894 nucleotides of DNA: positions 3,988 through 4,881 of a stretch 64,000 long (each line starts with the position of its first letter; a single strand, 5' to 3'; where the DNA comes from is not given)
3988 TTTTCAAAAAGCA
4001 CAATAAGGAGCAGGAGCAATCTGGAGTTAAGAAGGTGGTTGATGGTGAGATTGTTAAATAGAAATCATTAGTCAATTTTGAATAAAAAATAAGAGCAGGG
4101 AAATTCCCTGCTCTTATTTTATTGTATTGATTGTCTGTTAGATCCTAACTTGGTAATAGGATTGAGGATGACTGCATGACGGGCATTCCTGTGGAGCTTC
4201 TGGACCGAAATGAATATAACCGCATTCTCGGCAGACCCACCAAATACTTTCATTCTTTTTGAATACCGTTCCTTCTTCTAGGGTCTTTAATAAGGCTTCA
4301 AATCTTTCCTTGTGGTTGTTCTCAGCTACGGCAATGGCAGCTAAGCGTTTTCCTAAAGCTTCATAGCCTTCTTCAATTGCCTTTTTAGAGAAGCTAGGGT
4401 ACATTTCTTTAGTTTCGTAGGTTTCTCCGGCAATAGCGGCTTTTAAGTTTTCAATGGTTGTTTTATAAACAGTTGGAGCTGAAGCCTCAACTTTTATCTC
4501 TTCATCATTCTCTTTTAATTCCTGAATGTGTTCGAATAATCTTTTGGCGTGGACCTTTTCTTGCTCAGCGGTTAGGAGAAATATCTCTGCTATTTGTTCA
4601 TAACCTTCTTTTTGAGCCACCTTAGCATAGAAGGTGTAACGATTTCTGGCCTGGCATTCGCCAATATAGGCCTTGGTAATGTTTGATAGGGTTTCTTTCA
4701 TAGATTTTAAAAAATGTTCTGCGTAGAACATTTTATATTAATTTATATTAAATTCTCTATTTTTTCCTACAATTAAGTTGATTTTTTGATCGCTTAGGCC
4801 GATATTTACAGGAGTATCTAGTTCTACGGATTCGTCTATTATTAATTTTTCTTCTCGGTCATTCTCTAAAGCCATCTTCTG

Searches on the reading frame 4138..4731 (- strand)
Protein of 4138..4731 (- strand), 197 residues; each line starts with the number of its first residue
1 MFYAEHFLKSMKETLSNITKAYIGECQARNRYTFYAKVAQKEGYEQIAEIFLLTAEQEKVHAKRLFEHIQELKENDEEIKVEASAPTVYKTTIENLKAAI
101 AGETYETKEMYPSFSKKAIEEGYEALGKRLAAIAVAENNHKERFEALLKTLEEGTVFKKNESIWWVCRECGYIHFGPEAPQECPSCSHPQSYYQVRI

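Call 76: search_protein_families(library=pfam, proteins=[window:4138-4731:-], max_evalue=0.001)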
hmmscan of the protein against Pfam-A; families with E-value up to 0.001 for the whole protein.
window:4138-4731:- (197 aa): 5 families
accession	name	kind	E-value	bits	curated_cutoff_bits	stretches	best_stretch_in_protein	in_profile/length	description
PF02915.23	Rubrerythrin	-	2.4e-33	115.9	22.8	1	17-148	2-137/137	Rubrerythrin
PF21349.2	RUBY_RBDX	-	9.9e-12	44.5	26.5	1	165-193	1-29/30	Rubrerythrin, rubredoxin-like domain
PF00210.30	Ferritin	-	4.2e-08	33.7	24.5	1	25-152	11-140/142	Ferritin-like domain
PF23458.2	DUF7130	-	0.00014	22.1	35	1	150-190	40-80/89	Domain of unknown function (DUF7130)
PF06185.18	YecM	-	0.00062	20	25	1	37-105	96-164/180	YecM protein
